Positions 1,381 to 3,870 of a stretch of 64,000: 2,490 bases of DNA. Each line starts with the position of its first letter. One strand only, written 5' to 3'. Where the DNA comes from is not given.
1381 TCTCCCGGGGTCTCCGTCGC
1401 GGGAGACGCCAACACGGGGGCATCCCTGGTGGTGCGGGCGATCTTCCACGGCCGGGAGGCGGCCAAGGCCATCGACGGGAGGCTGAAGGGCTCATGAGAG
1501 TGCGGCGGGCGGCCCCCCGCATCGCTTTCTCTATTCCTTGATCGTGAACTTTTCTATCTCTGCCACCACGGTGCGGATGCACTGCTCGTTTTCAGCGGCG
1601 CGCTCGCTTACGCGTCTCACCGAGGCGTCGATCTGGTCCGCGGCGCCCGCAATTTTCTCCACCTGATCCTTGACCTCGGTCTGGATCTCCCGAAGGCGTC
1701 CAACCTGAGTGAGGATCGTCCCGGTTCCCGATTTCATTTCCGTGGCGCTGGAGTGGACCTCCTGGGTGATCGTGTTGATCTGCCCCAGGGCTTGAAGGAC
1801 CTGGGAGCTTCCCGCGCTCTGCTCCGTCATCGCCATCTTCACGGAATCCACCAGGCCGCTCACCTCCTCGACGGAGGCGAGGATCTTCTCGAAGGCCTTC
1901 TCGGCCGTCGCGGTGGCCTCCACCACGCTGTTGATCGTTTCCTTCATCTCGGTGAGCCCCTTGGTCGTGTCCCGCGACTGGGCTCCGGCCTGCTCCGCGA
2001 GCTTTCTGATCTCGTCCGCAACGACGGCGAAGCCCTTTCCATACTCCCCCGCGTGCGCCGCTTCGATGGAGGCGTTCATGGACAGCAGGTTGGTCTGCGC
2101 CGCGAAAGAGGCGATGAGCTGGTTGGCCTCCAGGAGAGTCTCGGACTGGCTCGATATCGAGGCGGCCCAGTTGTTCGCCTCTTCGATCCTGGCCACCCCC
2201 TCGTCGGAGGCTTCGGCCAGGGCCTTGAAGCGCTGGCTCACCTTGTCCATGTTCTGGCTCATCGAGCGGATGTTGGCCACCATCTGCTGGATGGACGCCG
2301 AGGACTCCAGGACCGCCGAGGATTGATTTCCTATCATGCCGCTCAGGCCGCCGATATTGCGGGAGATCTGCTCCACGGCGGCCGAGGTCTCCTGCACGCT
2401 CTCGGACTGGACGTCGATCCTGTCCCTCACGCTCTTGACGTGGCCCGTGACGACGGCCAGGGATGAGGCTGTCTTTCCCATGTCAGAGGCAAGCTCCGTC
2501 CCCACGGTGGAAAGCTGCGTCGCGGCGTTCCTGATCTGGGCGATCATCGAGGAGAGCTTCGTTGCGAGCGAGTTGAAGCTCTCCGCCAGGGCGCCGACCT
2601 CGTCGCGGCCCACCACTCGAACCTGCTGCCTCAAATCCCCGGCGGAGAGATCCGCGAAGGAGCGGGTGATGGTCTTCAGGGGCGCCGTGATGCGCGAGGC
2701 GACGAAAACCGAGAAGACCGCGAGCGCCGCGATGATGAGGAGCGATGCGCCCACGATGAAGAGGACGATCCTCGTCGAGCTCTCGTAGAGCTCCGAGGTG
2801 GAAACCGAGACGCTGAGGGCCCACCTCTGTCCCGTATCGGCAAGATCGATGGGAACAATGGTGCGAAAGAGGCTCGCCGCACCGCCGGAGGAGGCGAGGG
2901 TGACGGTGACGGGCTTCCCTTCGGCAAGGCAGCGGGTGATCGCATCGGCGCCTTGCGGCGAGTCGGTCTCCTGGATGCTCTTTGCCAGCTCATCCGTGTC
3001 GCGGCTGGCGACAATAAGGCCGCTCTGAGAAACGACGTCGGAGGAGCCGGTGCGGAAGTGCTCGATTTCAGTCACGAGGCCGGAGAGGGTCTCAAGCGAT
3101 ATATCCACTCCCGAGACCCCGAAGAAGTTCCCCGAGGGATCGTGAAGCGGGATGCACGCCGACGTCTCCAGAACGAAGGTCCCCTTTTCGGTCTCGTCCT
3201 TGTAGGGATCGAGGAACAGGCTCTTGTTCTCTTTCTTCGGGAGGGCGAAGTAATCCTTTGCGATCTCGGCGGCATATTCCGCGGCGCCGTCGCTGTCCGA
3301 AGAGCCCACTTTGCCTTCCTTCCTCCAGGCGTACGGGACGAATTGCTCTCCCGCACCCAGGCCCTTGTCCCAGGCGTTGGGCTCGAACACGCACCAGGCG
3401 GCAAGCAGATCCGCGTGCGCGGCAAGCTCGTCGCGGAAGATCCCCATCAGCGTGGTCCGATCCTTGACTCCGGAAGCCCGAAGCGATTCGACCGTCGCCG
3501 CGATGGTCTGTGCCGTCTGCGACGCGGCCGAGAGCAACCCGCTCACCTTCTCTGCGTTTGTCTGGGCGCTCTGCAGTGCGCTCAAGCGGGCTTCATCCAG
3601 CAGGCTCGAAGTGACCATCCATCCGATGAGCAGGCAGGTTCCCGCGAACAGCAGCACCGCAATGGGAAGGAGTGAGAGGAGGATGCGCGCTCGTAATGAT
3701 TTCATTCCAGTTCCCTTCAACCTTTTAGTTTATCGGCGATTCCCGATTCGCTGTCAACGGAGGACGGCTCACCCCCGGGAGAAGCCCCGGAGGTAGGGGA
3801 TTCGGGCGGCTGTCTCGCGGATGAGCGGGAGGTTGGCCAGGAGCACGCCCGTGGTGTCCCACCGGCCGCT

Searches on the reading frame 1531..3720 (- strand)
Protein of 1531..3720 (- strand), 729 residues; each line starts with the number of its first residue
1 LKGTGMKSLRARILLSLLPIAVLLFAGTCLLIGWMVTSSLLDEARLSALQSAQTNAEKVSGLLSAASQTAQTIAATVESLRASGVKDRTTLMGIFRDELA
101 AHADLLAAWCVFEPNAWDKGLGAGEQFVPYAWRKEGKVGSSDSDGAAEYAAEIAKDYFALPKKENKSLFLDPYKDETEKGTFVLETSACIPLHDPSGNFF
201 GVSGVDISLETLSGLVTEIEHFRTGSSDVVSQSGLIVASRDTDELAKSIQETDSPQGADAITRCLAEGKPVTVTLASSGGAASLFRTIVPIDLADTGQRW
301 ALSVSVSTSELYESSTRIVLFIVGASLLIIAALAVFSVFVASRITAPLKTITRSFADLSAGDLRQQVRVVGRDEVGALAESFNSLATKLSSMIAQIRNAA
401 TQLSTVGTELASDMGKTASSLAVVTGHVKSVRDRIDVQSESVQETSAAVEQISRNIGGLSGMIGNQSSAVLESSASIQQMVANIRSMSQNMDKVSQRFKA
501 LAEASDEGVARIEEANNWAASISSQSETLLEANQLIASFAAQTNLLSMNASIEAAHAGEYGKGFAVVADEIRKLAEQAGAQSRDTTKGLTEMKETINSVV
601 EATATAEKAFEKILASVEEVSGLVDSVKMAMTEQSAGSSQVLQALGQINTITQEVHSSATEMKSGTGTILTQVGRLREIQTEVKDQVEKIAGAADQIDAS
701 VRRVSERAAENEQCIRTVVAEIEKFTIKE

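Call 96: search_protein_families(library=pfam, proteins=[window:1531-3720:-], max_evalue=0.00001)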
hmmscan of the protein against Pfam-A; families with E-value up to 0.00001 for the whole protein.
window:1531-3720:- (729 aa): 4 families
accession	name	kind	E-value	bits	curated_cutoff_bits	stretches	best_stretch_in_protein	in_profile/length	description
PF00015.26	MCPsignal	-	6.9e-30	104.6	34.6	1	503-652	10-172/172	Methyl-accepting chemotaxis protein (MCP) signalling domain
PF00672.30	HAMP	-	2.8e-14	53.6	25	1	339-390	1-52/53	HAMP domain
PF22673.2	MCP-like_PDC_1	-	1.8e-10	41.6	27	1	96-213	6-112/113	Methyl-accepting chemotaxis protein-like, first PDC sensor domain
PF02743.24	dCache_1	-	6.2e-08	32.9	45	1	146-258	89-209/240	Cache domain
